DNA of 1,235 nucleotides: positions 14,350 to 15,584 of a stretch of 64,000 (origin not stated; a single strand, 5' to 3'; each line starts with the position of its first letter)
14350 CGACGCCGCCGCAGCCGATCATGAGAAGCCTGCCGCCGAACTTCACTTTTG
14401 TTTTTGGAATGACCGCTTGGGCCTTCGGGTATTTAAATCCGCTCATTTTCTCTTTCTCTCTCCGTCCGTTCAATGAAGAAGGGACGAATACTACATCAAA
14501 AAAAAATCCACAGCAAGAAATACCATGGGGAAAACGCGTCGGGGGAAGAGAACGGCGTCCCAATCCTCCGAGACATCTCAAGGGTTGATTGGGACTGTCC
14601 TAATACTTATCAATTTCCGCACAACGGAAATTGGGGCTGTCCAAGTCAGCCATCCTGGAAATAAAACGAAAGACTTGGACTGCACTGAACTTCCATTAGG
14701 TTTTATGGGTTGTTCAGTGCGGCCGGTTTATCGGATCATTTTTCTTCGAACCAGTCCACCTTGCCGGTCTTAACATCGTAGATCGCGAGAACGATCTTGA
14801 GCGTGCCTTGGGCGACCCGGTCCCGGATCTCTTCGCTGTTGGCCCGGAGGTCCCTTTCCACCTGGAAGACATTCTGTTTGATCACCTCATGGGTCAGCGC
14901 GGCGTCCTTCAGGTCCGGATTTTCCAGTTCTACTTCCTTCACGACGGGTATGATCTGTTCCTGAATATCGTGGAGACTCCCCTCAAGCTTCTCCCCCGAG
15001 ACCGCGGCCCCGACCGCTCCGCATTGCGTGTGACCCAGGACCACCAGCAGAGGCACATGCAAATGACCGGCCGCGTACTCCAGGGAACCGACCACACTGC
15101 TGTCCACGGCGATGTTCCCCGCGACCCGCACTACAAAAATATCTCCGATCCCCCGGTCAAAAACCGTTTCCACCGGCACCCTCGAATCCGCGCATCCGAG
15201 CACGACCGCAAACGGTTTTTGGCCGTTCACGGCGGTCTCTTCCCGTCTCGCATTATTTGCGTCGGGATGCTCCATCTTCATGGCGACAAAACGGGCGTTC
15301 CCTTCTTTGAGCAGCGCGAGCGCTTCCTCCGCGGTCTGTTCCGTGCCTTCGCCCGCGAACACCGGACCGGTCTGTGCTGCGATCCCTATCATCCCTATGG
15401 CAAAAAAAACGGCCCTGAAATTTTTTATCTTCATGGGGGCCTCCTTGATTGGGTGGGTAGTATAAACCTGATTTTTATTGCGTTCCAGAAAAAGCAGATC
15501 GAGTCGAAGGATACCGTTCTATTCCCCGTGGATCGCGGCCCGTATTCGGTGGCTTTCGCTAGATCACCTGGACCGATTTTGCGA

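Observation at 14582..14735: R1: ~150-nt three-hairpin element in two near-identical copies, plus four partial H1-hairpin copies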

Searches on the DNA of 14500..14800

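Call 26: search_rna_families(source=window, start=14500, end=14800, threshold=evalue, max_evalue=10)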
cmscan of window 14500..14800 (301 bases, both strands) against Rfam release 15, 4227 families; matches with E-value up to 10: 6.
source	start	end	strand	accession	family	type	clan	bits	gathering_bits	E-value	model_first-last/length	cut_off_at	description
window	14623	14697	-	RF03497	MIR5038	Gene; miRNA;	-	20.9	70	0.11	1-75/75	no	MIR5038 microRNA precursor family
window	14500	14594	-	RF02837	anti-hemB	Gene; sRNA;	-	20.2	49.5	0.014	1-81/81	no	Burkholderia RNA 7 (anti-hemB)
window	14680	14763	+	RF02351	psRNA14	Gene; sRNA;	-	16.7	60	2.8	1-84/84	no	Proteobacteria sRNA psRNA14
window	14682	14742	-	RF01559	DdR1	Gene; snRNA; snoRNA; CD-box;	-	15.2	70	2.3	1-66/66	no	Dictyostelium snoRNA DdR1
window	14584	14650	+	RF03974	MIR838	Gene; miRNA;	-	12.9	190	7.5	1-170/170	no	MIR838 microRNA precursor family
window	14712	14787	-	RF01144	sR17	Gene; snRNA; snoRNA; CD-box;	-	10.4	36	5.3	1-55/55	no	Small nucleolar RNA sR17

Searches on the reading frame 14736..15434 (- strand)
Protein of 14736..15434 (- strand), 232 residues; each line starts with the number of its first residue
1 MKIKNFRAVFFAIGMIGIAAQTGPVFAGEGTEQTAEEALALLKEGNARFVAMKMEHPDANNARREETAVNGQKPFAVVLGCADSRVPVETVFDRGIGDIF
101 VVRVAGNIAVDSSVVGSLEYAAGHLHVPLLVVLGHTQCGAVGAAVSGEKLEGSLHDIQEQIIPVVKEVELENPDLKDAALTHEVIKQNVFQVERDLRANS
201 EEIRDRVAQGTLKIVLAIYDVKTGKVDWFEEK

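Call 16: find_encoding_contigs(protein=window:14736-15434:-, flank=10000, max_places=6)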
Protein window:14736-15434:- (232 aa): 15 contigs read that carry it; 6 places shown.
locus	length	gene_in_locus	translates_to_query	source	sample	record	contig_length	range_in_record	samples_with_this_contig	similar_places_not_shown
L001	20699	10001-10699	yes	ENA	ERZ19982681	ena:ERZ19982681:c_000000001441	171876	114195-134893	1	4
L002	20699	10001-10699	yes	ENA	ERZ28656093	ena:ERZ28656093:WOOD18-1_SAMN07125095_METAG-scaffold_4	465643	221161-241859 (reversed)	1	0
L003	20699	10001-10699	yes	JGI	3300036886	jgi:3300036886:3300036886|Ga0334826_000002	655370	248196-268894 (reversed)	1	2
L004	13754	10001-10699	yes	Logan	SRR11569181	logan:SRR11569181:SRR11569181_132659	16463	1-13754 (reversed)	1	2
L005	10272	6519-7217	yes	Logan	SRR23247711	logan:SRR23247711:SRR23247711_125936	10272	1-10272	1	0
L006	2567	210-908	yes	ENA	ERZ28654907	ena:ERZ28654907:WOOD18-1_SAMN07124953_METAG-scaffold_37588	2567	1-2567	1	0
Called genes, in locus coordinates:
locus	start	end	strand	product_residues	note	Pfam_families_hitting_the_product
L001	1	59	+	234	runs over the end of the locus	PF01135:PCMT, PF00398:RrnaAD (weak), PF13847:Methyltransf_31, PF13649:Methyltransf_25 (weak)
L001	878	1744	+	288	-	PF02517:Rce1-like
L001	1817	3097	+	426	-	PF13487:HD_5, PF01966:HD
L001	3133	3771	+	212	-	-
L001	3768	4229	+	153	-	-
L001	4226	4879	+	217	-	PF02525:Flavodoxin_2, PF03358:FMN_red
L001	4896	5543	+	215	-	PF00156:Pribosyltran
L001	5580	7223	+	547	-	-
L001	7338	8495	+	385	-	PF01139:RtcB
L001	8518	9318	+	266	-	PF12146:Hydrolase_4, PF00561:Abhydrolase_1, PF12697:Abhydrolase_6 (weak), PF05677:DUF818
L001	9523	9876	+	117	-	-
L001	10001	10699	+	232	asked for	PF00484:Pro_CA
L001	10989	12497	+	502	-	PF03435:Sacchrp_dh_NADP, PF16653:Sacchrp_dh_C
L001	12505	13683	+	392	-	PF02784:Orn_Arg_deC_N, PF00278:Orn_DAP_Arg_deC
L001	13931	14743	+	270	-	PF01678:DAP_epimerase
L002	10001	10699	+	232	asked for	PF00484:Pro_CA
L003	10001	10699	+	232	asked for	PF00484:Pro_CA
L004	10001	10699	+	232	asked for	PF00484:Pro_CA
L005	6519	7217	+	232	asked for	PF00484:Pro_CA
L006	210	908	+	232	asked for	PF00484:Pro_CA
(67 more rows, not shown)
